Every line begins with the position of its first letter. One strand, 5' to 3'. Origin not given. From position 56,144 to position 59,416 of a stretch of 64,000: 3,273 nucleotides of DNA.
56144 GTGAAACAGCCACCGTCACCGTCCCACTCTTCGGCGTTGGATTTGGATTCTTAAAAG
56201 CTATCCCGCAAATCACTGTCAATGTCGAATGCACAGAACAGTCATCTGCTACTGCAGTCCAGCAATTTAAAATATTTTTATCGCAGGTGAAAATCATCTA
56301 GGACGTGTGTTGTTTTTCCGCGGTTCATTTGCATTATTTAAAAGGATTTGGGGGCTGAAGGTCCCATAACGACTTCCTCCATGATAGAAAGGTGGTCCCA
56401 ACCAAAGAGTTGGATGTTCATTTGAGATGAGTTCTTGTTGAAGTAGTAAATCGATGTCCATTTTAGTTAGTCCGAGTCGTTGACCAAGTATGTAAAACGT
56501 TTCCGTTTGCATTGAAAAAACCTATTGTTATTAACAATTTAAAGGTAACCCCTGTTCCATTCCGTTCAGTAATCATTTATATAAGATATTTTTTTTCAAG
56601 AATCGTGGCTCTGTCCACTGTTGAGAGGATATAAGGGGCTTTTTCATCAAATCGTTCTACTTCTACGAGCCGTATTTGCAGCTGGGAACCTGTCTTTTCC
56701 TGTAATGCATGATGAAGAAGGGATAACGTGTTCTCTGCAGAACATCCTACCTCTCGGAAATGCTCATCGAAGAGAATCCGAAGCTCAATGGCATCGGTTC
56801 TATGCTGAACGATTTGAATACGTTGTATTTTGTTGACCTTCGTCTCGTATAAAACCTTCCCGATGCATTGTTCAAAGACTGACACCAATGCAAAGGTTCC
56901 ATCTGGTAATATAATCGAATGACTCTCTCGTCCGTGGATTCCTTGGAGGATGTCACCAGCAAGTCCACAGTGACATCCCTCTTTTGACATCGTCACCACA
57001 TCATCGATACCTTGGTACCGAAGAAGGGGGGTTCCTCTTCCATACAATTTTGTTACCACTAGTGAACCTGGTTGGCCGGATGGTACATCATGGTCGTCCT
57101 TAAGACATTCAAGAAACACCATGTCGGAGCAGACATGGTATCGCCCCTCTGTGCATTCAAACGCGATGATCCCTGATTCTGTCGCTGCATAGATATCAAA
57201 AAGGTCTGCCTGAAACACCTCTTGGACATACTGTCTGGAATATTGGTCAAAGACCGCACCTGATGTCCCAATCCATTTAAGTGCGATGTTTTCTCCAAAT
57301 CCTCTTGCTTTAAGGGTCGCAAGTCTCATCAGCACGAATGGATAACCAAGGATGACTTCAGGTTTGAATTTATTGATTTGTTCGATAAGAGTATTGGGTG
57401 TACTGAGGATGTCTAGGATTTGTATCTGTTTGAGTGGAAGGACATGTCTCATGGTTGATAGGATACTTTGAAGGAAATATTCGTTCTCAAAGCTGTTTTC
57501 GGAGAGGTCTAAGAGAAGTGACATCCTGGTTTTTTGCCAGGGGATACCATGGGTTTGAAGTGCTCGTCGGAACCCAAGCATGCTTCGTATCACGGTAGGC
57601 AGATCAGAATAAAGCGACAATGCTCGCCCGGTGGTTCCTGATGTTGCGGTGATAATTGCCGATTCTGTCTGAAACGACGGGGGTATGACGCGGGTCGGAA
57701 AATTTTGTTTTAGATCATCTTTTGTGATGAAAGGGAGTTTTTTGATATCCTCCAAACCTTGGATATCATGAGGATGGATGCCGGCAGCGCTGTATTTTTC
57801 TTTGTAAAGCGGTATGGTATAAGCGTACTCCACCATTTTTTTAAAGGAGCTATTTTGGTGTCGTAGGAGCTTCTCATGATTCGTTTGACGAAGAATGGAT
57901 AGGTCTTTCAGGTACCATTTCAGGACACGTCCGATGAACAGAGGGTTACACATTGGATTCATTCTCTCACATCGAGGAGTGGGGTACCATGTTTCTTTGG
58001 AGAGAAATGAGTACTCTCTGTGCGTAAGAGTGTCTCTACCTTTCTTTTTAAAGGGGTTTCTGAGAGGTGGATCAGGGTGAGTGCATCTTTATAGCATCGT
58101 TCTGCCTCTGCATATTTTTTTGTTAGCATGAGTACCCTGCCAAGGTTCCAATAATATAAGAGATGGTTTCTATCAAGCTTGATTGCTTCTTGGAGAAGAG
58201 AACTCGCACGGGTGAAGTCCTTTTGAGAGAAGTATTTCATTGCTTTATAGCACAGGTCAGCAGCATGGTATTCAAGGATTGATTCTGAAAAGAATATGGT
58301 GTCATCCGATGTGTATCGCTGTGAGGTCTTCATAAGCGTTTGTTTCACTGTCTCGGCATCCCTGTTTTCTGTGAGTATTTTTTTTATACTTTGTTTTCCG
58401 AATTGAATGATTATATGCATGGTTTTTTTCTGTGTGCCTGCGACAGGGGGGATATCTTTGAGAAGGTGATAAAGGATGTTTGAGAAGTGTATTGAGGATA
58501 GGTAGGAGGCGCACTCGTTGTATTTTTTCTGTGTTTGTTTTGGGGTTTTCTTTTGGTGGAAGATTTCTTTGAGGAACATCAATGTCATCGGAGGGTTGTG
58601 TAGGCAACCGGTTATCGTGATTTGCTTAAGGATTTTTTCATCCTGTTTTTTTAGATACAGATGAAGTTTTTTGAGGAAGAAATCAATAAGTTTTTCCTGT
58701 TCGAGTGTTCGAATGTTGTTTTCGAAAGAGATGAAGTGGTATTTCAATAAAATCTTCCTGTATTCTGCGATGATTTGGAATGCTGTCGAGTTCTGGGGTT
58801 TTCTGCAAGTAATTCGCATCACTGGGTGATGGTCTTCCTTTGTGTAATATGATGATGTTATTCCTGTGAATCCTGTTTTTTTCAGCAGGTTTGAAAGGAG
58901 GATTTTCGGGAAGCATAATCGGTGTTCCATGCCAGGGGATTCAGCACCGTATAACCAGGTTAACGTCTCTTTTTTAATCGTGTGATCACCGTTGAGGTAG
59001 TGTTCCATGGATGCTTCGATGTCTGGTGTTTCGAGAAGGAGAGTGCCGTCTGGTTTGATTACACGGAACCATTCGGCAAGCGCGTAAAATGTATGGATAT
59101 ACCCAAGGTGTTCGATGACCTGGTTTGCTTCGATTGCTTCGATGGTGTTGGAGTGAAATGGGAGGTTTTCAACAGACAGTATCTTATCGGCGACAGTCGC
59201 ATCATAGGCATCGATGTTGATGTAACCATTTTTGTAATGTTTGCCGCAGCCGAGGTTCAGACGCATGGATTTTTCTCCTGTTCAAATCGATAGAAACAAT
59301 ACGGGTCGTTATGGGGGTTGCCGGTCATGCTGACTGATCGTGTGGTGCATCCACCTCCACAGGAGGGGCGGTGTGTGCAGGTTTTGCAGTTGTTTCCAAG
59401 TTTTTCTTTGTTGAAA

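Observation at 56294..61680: Archaeal RiPP-like operon: twin radical SAM/SPASM enzymes + methyltransferase-TPR + F390-synthetase-like ligase, bracketed by two homologous small ORFs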

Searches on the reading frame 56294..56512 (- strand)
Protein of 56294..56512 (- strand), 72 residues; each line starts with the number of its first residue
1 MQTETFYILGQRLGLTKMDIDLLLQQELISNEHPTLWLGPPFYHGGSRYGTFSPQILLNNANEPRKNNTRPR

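Call 3: search_protein_families(library=pfam, proteins=[window:56294-56512:-], max_evalue=0.01)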
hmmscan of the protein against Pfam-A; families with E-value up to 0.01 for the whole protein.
window:56294-56512:- (72 aa): 0 families

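Call 4: search_protein_families(library=ncbifam, proteins=[window:56294-56512:-], max_evalue=0.01)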
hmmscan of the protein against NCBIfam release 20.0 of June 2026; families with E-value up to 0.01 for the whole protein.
window:56294-56512:- (72 aa): 0 families

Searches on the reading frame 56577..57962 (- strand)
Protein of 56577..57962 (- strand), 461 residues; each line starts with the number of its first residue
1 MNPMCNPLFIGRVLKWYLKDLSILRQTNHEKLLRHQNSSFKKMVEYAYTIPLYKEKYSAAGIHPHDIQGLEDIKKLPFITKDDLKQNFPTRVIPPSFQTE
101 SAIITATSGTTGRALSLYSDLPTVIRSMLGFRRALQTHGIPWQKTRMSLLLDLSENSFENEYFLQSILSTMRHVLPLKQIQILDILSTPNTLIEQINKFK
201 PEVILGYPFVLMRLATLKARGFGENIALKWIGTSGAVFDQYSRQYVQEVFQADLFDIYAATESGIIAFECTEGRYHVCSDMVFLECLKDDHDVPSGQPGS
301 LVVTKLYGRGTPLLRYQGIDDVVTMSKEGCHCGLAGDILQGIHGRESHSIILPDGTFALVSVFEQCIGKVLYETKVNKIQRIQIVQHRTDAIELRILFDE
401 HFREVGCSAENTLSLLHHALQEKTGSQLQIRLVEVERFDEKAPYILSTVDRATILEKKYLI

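Call 3: search_protein_families(library=pfam, proteins=[window:56577-57962:-], max_evalue=0.01)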
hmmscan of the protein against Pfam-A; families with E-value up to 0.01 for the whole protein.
window:56577-57962:- (461 aa): 1 family
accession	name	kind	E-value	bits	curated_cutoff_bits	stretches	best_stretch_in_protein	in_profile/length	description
PF00501.34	AMP-binding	-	8.3e-07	28.6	29.9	1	93-303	156-374/384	AMP-binding enzyme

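Call 4: search_protein_families(library=ncbifam, proteins=[window:56577-57962:-], max_evalue=0.01)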
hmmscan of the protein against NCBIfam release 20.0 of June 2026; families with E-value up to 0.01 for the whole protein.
window:56577-57962:- (461 aa): 9 families
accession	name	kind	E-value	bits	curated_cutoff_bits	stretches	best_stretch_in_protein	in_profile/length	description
NF045666.1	DVU1553_fam_AMP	equivalog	1.6e-30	106.3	300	1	16-345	6-330/331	DVU_1553 family AMP-dependent CoA ligase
NF053551.1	FlxY_rubin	equivalog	7e-28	97.5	520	2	243-436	219-403/424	flexirubin biosynthesis putative acyl-CoA ligase FlxY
NF041878.1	paak_haloarch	equivalog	3.2e-27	95.2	700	2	26-114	7-95/427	phenylacetate--CoA ligase PaaK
TIGR02155.1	PA_CoA_ligase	equivalog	3.6e-24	85.1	646.3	2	29-114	5-90/422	phenylacetate--CoA ligase PaaK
TIGR02304.1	aden_form_hyp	equivalog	9.5e-24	84.1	251.9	1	181-449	168-428/430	F390 synthetase-related protein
TIGR03335.1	F390_ftsA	equivalog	2.5e-22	79.2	458.7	1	20-355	5-338/445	coenzyme F390 synthetase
NF041217.1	BagE_FevW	exception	7.9e-14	51.4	800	1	212-334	176-300/424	bagremycin/ferroverdin synthetase BagE/FevW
NF041596.1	fum_diaprop_lig_DdaG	equivalog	0.00017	20.7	700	1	182-284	128-234/390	fumarate--(S)-2,3-diaminopropanoate ligase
NF004837.0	PRK06187.1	subfamily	0.0067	14.7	476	0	99-265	170-326/531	long-chain-fatty-acid--CoA ligase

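Call 40: search_solved_structures(query=window:56577-57962:-, max_evalue=0.001)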
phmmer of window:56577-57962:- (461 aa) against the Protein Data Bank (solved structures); distinct sequences matched with E-value up to 0.001: 8.
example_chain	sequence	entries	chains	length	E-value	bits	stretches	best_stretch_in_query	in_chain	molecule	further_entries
4r1l_A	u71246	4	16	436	2.2e-21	79.2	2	28-115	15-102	Phenylacetate-coenzyme A ligase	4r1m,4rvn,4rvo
9s3l_A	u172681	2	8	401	1.7e-17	66.4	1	65-382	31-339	Phenylacetate-CoA ligase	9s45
2y4o_A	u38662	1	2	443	6.5e-17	64.5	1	30-114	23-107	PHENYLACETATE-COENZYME A LIGASE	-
2y27_A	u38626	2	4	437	8e-16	60.9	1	29-114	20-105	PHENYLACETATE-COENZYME A LIGASE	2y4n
6wuq_A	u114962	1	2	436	7.8e-11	44.5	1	215-334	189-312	AjiA1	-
6siw_A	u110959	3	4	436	2.3e-10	42.9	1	231-334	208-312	PaaK-like ligase (AMP-dependent synthetase and ligase) | AMP-dependent synthetase and ligase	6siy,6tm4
6siw_B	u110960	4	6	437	2.3e-10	42.9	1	231-334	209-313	PaaK-like ligase (AMP-dependent synthetase and ligase) | AMP-dependent synthetase and ligase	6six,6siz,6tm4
6hdw_A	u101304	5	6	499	1e-07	34.2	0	41-115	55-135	2-hydroxyisobutyryl-CoA synthetase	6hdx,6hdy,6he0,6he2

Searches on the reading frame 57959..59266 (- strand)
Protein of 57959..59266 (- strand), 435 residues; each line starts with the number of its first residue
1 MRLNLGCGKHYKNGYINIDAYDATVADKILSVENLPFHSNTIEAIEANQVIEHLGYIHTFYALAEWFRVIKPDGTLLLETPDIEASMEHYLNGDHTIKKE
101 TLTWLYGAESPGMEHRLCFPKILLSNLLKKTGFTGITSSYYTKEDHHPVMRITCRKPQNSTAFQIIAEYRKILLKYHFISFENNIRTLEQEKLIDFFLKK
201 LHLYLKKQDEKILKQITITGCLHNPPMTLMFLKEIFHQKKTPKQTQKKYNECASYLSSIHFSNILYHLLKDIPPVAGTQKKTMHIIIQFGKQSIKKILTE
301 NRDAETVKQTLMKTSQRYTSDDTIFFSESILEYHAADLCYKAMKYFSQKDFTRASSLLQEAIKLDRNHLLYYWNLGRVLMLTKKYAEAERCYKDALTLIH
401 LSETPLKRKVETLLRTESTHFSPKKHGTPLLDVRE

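Call 3: search_protein_families(library=pfam, proteins=[window:57959-59266:-], max_evalue=0.01)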
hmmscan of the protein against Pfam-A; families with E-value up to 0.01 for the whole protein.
window:57959-59266:- (435 aa): 13 families
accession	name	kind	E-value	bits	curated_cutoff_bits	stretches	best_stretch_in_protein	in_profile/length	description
PF00515.34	TPR_1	-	8e-09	35.4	27.8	2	374-398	6-30/34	Tetratricopeptide repeat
PF07719.23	TPR_2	-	1.3e-08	34.7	27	2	371-398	3-30/34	Tetratricopeptide repeat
PF13424.12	TPR_12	-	7.9e-06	26.4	30.1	1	372-399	6-33/77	Tetratricopeptide repeat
PF12895.13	ANAPC3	-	9.3e-06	26.3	27.2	1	321-394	6-81/82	Anaphase-promoting complex, cyclosome, subunit 3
PF13374.12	TPR_10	-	1.1e-05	25.7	27.5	1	374-398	7-31/42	Tetratricopeptide repeat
PF13181.12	TPR_8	-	2.3e-05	24.6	25.7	1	371-398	3-30/34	Tetratricopeptide repeat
PF08241.18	Methyltransf_11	-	3.2e-05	24.9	21.2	1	31-77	50-94/95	Methyltransferase domain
PF14559.12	TPR_19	-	8.7e-05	23.2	25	1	346-394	2-50/68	Tetratricopeptide repeat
PF13414.12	TPR_11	-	8.8e-05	22.6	26.8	1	345-380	4-39/42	TPR repeat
PF13489.12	Methyltransf_23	-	0.00011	22.5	27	1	21-136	50-162/164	Methyltransferase domain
PF13432.12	TPR_16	-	0.00014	22.7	32.7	1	345-396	7-58/65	Tetratricopeptide repeat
PF20922.3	Anamorsin_N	-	0.0062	16.7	27.1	0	50-85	59-94/163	Anamorsin, N-terminal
PF13176.12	TPR_7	-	0.0064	16.9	27.9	0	374-398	4-28/36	Tetratricopeptide repeat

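Call 4: search_protein_families(library=ncbifam, proteins=[window:57959-59266:-], max_evalue=0.01)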
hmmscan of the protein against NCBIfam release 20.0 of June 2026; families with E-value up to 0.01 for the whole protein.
window:57959-59266:- (435 aa): 6 families
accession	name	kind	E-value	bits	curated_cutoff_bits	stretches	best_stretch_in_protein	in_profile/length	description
TIGR02521.1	type_IV_pilW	equivalog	9.6e-06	25.3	154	1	341-398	37-94/234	type IV pilus biogenesis/stability protein PilW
TIGR02552.1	LcrH_SycD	equivalog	0.00017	21.3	104.8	1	341-407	24-90/136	SycD/LcrH family type III secretion system chaperone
NF041536.1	ArsM_DUF2284_UU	exception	0.001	17.5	575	1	25-171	129-263/459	arsenite methyltransferase/DUF2284 domain selenoprotein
NF047371.1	FlcA_CTERM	equivalog_domain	0.0032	16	300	0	302-407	281-385/646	periplasmic flagellar collar protein FlcA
NF038099.1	AsSugarArsM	exception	0.004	16.4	400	1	34-102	127-195/321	arsenosugar biosynthesis arsenite methyltransferase ArsM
NF047649.1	MTase_UXPK_star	exception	0.0074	15.3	460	0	25-142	130-240/283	methyltransferase/UXPK-star double selenoprotein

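Call 32: find_homologous_proteins(query=window:57959-59266:-, max_evalue=1e-10)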
Query window:57959-59266:- (435 aa): 90 proteins with E <= 1e-10 among 5084 candidates.
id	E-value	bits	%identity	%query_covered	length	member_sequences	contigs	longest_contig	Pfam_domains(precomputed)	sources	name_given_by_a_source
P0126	3.5e-282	953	96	100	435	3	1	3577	PF00515.35,PF08241.19,PF07719.24,PF13374.13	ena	-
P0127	3.9e-194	663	66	100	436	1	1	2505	PF13489.13,PF07719.24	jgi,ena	-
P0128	1.2e-193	662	66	100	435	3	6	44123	PF13489.13,PF08241.19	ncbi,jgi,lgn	-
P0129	2.4e-193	661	67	100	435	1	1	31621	PF13489.13,PF08241.19,PF07719.24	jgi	jgi:predicted SAM-dependent methyltransferase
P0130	4.9e-190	650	64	100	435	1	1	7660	PF13489.13,PF08241.19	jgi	jgi:predicted SAM-dependent methyltransferase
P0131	7.1e-189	646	64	100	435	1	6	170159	PF13489.13,PF20922.4,PF08241.19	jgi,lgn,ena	jgi:predicted SAM-dependent methyltransferase/tetratricopeptide (TPR) repeat protein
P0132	7.1e-184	630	62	100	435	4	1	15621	PF13489.13,PF13649.13,PF08241.19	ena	-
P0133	1.4e-181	622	64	100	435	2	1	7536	PF13489.13,PF13649.13,PF08241.19,PF07719.24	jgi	jgi:predicted SAM-dependent methyltransferase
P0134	8.4e-181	620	61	100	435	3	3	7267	PF13489.13,PF13649.13,PF08241.19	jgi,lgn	jgi:ubiquinone/menaquinone biosynthesis C-methylase UbiE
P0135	5.2e-180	617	61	100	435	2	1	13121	PF13489.13,PF08241.19,PF07719.24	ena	-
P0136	2.4e-179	615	62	100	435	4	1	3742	PF13489.13,PF08241.19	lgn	-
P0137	2.6e-178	611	62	100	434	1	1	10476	PF13489.13,PF00515.35,PF08241.19,PF07719.24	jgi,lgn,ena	-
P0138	6.8e-178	610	61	100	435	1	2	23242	PF13489.13,PF08241.19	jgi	jgi:SAM-dependent methyltransferase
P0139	1.0e-175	603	60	100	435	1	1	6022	PF13489.13,PF08241.19,PF07719.24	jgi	jgi:predicted SAM-dependent methyltransferase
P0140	3.4e-175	601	60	100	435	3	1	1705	PF13489.13,PF13649.13,PF08241.19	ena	-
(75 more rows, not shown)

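Call 41: search_solved_structures(query=A2, max_evalue=0.01)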
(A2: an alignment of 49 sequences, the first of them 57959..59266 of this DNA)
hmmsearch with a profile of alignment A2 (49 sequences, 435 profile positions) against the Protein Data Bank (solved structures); distinct sequences matched with E-value up to 0.01: 63 (the best 60 are shown).
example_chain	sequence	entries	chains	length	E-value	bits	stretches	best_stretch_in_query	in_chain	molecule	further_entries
9qhb_A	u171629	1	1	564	3.9e-28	102.1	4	335-410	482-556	Engineered tetratricopeptide repeat protein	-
8bu0_A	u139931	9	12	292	2.6e-19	73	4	335-399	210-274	Consensus tetratricopeptide repeat protein | Crystal structure of an 8-repeat consensus TPR superhelix with Zinc. | Monomer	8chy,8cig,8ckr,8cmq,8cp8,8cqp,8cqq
3fp2_A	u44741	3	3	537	1.6e-16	63.9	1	338-395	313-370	TPR repeat-containing protein YHR117W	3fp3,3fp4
3lca_A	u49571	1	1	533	3.1e-16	62.9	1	338-395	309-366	Protein TOM71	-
9qhc_A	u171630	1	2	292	1.4e-15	60.8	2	335-398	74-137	Engineered tetratricopeptide repeat protein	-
1w3b_A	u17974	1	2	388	1.4e-12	50.8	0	294-398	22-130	UDP-N-ACETYLGLUCOSAMINE--PEPTIDE N-ACETYLGLUCOSAMINYLTRANSFERASE 110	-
6eou_A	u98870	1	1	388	2.7e-12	49.9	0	294-398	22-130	UDP-N-acetylglucosamine--peptide N-acetylglucosaminyltransferase 110 kDa subunit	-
7obi_A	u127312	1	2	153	3.4e-11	46.3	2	345-398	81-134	CTPR-rv4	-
7yeh_B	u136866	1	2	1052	9.3e-11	44.8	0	294-398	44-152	UDP-N-acetylglucosamine--peptide N-acetylglucosaminyltransferase 110 kDa subunit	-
7yea_A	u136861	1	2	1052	1.2e-10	44.4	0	294-397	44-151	UDP-N-acetylglucosamine--peptide N-acetylglucosaminyltransferase 110 kDa subunit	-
7ntf_A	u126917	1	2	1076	1.4e-10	44.3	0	294-398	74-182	Isoform 1 of UDP-N-acetylglucosamine--peptide N-acetylglucosaminyltransferase 110 kDa subu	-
1na0_A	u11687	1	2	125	2.5e-10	43.4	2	335-412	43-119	designed protein CTPR3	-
2fo7_A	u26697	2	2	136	4.6e-10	42.5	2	335-398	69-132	SYNTHETIC CONSENSUS TPR PROTEIN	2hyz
8ch0_A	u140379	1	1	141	5e-10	42.4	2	338-398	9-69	Consensus tetratricopeptide repeat protein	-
2wqh_A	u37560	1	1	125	1.1e-09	41.3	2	335-411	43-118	CTPR3Y3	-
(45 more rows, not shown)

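Call 42: predict_structure(alignment_id=A2)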
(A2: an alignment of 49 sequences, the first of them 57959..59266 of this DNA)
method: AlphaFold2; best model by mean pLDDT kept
length: 435 residues; sequences in the alignment: 49
mean_pLDDT: 93.5   pTM: 0.90
mean pLDDT of the five models: 93.5, 93.4, 92.9, 92.3, 91.8
residues with pLDDT >= 90: 365; 70-90: 64; 50-70: 5; < 50: 1
segments of 3 or more residues with pLDDT < 50: none
pLDDT, mean of each block of 10 residues (from residue 1): 83 87 80 93 95 93 98 97 94 93 87 88 97 97 87 97 97 92 91 98 95 98 97 95 95 96 95 96 98 94 92 87 87 96 98 98 97 98 98 97 91 96 95 76
secondary structure, 60 per line:
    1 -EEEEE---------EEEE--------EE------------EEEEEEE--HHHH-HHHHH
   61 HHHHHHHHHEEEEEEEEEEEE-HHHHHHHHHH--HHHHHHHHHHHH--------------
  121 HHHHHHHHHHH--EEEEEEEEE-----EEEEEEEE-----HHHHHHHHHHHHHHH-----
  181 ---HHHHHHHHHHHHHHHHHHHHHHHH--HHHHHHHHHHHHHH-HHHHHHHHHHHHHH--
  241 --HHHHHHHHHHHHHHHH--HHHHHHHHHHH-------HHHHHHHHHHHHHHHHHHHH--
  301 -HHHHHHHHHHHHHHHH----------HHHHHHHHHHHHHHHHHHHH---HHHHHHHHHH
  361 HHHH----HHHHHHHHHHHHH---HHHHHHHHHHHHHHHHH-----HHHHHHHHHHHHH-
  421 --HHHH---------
elements in order: E2-6 E16-19 E42-48 H51-54 H56-69 E70-81 H83-92 H95-106 H121-131 E134-142 E148-155 H161-175 H184-207 H210-223 H225-238 H243-258 H261-271 H279-298 H302-317 H328-347 H351-364 H369-381 H385-401 H407-419 H423-426

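Call 44: fold_search(model_id=the predicted structure, library=pdb)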
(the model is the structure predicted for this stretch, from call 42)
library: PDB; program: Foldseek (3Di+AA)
matches with E <= 10: 1348; with E <= 0.001: 55
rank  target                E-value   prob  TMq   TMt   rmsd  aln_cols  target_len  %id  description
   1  3l8d                  1.7e-05  1.00  0.24  0.48   6.7       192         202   17  Crystal structure of methyltransferase from Bacillus Thuringiensis (released 2010-01-12)
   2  2p8j_B                9.9e-05  1.00  0.26  0.50   5.5       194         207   15  Crystal structure of S-adenosylmethionine-dependent methyltransferase (NP_349143.1) from Clostridium acetobutylicum at (released 2007-04-24)
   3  1vlm_B                1.1e-04  1.00  0.27  0.54   3.7       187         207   15  Crystal structure of SAM-dependent methyltransferase, possible histamine N-methyltransferase (TM1293) from Thermotoga  (released 2004-08-24)
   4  5f8e_C                1.1e-04  1.00  0.25  0.31   6.6       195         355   15  Rv2258c-SAH (released 2016-06-29)
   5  5f8c_A                1.4e-04  1.00  0.27  0.33   5.4       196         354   15  Rv2258c-unbound (released 2016-06-29)
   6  3ocj                  1.5e-04  1.00  0.26  0.37   4.0       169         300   14  The crystal structure of a possilbe exported protein from Bordetella parapertussis (released 2010-10-06)
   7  1vl5_C                1.6e-04  1.00  0.26  0.49   5.7       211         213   15  CRYSTAL STRUCTURE OF A PUTATIVE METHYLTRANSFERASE (BH2331) FROM BACILLUS HALODURANS C-125 AT 1.95 A RESOLUTION (released 2004-08-17)
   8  5f8e_A                2.0e-04  1.00  0.25  0.30   6.5       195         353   14  Rv2258c-SAH (released 2016-06-29)
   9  8p7b_A                2.2e-04  1.00  0.26  0.45   5.9       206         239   11  CryoEM structure of METTL6 tRNA SerRS complex in a 1:2:2 stoichiometry (released 2024-06-12)
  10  2p8j_A                2.3e-04  1.00  0.25  0.48   5.9       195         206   15  Crystal structure of S-adenosylmethionine-dependent methyltransferase (NP_349143.1) from Clostridium acetobutylicum at (released 2007-04-24)
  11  5f8c_B                2.4e-04  1.00  0.27  0.32   5.4       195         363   15  Rv2258c-unbound (released 2016-06-29)
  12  3mgg_A                2.4e-04  1.00  0.23  0.38  17.1       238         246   16  Crystal Structure of Methyl Transferase from Methanosarcina mazei (released 2010-04-21)
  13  3sm3                  2.5e-04  1.00  0.25  0.49   7.5       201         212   18  Crystal Structure of SAM-dependent methyltransferases Q8PUK2_METMA from Methanosarcina mazei. Northeast Structural Genom (released 2011-07-20)
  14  4pne_A                2.9e-04  1.00  0.24  0.37   6.0       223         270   18  Crystal Structure of the [4+2]-Cyclase SpnF (released 2015-02-18)
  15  7ezg                  3.0e-04  1.00  0.26  0.40   5.9       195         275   12  The structure of the human METTL6 enzyme in complex with SAH (released 2022-01-12)
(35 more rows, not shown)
